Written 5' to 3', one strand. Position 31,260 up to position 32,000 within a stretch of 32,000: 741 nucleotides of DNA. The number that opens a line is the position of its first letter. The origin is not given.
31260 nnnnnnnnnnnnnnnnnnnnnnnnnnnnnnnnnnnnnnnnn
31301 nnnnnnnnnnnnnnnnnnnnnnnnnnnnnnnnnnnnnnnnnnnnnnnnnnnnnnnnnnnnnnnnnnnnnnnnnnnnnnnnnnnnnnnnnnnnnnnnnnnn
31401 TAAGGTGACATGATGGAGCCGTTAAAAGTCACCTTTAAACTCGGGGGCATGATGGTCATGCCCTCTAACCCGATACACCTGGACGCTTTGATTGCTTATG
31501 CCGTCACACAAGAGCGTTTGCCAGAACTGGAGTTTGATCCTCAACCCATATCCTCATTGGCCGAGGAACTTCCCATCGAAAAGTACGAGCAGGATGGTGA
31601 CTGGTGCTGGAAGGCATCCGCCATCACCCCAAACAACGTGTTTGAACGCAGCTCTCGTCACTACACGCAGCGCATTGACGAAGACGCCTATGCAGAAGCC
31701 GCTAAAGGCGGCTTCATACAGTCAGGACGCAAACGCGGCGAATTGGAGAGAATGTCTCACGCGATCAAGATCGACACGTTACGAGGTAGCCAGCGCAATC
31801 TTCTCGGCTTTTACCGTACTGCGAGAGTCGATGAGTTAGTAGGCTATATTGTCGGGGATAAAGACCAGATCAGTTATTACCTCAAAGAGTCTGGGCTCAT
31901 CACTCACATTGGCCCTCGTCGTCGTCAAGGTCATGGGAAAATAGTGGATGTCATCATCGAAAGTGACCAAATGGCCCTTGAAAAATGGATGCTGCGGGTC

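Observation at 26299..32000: Type IV-A-like CRISPR-Cas effector module (dinG divergent from csf5-csf1-csf2-csf3) with no array or adaptation genes in view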

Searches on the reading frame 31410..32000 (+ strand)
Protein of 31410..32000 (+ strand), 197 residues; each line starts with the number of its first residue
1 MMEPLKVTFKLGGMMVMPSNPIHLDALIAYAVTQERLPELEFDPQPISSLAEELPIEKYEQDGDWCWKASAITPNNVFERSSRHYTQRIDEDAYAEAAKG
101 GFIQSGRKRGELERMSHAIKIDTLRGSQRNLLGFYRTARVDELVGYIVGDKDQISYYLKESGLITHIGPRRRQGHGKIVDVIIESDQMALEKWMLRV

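Call 6: search_protein_families(library=pfam, proteins=[window:31410-32000:+], max_evalue=1)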
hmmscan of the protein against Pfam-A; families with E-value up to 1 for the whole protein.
window:31410-32000:+ (197 aa): 0 families

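Call 7: search_protein_families(library=padloc, proteins=[window:31410-32000:+], max_evalue=1)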
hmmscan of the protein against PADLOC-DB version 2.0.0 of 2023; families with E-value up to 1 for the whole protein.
window:31410-32000:+ (197 aa): 5 families
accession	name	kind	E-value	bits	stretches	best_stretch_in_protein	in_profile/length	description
PDLC01005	typeIV_Cas5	-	1.8e-41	140.5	1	4-197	1-193/215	CRISPR type IV/AFERR-associated protein Csf3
PDLC01320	typeIV_Cas5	-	9.1e-40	134.7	1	4-196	1-178/199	CAS-IV-A; effector_G5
PDLC01727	typeIV_Cas5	-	2.8e-39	133.3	1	1-194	3-173/222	Csf3_0_IV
PDLC01498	typeIV_Cas5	-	4.5e-09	34.2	1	2-180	1-164/228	CAS-IV-A; effector_G5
PDLC01006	typeIV_Cas5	-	0.00015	19.4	1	2-97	1-105/235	Cas_effector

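Call 8: search_protein_families(library=ncbifam, proteins=[window:31410-32000:+], max_evalue=1)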
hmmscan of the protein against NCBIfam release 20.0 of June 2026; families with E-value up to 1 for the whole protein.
window:31410-32000:+ (197 aa): 1 family
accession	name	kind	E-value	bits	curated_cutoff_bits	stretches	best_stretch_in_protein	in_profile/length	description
TIGR03116.2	cas5_csf3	equivalog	2.2e-70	236.7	140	1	3-197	1-191/223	type IV CRISPR-associated protein Csf3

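Call 36: search_solved_structures(query=window:31410-32000:+, max_evalue=0.001)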
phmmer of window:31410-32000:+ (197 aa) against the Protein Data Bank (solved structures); distinct sequences matched with E-value up to 0.001: 2.
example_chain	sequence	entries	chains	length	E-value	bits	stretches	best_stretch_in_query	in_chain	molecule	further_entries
8rc3_F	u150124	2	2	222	3e-09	40.3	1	2-194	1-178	CRISPR type AFERR-associated protein Csf3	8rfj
7xfz_B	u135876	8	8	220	6.5e-07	32.6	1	4-183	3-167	Csf3 | CCRISPR type AFERR-associated protein Csf3 (Cas5)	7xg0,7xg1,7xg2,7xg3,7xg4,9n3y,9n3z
